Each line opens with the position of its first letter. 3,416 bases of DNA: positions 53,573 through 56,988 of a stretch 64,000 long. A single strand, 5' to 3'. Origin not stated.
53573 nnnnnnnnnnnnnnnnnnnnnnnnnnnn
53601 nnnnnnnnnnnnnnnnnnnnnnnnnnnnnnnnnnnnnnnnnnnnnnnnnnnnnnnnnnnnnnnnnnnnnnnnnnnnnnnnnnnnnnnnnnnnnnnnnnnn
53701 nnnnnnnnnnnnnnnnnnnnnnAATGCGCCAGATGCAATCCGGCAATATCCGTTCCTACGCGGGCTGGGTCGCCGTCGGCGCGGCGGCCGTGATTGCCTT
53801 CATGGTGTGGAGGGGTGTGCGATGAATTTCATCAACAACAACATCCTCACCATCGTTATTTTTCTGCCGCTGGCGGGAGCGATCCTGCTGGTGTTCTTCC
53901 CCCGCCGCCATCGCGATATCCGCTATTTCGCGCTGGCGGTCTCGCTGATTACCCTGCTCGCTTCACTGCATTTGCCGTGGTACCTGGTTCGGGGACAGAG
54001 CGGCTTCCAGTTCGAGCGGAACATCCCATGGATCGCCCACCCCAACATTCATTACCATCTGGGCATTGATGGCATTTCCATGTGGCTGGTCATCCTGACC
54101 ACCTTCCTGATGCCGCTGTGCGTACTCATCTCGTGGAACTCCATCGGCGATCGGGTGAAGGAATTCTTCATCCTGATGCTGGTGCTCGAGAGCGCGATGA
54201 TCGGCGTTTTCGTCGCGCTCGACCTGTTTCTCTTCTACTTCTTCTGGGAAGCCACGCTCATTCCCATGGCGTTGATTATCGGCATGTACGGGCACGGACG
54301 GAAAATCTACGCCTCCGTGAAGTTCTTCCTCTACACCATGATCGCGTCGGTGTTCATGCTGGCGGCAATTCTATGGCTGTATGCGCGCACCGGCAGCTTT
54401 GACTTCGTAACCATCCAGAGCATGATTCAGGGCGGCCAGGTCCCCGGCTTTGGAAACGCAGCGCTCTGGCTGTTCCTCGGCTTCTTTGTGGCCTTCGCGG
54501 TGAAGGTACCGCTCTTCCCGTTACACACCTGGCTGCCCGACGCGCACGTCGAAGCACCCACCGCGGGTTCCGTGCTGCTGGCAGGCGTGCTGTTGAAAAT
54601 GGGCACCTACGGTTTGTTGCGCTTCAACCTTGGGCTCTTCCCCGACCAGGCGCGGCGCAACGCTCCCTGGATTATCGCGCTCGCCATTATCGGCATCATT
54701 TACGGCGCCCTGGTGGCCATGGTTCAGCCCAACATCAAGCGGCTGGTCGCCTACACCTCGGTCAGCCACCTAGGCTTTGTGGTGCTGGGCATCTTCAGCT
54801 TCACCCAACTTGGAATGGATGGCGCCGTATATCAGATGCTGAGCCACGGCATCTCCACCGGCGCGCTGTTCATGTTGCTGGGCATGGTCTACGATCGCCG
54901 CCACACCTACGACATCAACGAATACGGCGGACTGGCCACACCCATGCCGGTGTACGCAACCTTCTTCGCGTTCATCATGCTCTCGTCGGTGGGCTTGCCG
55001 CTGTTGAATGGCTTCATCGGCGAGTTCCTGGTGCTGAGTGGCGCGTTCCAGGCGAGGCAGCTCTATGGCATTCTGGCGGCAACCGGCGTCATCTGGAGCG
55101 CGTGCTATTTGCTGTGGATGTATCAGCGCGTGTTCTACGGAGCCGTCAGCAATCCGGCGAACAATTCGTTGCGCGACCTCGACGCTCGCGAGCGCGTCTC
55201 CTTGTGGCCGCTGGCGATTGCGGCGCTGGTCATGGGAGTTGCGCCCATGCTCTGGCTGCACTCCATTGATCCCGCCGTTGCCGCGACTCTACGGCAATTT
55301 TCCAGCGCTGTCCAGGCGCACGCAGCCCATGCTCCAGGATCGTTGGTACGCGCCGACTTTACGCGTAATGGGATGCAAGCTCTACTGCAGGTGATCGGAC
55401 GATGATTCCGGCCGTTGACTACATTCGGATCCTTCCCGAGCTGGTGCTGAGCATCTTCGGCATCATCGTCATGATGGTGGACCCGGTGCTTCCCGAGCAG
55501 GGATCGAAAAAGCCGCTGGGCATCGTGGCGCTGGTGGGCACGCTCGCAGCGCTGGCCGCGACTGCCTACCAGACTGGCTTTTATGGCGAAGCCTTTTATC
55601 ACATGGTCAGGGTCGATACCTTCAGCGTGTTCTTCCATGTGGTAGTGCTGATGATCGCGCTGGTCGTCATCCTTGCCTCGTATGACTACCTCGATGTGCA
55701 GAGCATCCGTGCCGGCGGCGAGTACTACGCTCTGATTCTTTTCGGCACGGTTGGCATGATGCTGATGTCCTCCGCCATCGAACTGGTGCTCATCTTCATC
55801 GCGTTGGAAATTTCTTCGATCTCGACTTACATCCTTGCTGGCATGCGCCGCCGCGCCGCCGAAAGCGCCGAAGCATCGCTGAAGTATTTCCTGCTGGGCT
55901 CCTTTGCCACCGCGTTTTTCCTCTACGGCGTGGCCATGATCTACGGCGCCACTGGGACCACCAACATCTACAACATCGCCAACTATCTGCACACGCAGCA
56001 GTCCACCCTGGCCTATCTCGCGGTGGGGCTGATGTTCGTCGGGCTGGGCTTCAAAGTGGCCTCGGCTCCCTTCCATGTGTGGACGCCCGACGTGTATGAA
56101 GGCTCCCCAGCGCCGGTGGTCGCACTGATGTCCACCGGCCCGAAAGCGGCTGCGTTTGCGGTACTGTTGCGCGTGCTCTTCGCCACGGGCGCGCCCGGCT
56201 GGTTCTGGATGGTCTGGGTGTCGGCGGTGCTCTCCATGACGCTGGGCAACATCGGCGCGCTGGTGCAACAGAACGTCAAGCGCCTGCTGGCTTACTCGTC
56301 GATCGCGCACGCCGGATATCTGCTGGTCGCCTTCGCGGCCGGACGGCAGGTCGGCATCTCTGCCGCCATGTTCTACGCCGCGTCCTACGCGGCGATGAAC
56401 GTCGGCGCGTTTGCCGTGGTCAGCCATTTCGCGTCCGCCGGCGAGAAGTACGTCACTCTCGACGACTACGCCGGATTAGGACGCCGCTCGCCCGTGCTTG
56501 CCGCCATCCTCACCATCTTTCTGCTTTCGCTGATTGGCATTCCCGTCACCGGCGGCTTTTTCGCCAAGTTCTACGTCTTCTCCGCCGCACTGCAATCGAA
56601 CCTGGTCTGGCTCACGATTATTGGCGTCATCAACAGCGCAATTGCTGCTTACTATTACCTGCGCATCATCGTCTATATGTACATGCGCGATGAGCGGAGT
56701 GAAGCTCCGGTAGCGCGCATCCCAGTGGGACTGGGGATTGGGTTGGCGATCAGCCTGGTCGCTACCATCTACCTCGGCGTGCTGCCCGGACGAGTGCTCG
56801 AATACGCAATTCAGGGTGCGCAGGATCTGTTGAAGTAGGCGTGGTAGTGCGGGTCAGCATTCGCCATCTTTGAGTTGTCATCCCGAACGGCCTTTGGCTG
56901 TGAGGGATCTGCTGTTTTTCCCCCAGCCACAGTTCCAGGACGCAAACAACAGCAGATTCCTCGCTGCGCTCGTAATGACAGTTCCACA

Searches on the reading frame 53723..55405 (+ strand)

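Call 67: search_protein_families(library=pfam, proteins=[window:53723-55405:+], max_evalue=0.00001)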
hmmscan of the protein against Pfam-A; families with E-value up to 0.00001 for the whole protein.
window:53723-55405:+ (560 aa): 1 family
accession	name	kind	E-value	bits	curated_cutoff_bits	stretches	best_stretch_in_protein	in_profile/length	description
PF00361.26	Proton_antipo_M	-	8e-82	275.2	21.5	1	165-453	1-288/294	NADH:quinone oxidoreductase/Mrp antiporter, TM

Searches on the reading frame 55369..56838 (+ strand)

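Call 67: search_protein_families(library=pfam, proteins=[window:55369-56838:+], max_evalue=0.00001)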
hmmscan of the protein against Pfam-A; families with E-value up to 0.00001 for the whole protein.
window:55369-56838:+ (489 aa): 1 family
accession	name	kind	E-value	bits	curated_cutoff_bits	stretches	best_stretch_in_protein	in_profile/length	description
PF00361.26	Proton_antipo_M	-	8.3e-76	255.4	21.5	1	137-425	2-293/294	NADH:quinone oxidoreductase/Mrp antiporter, TM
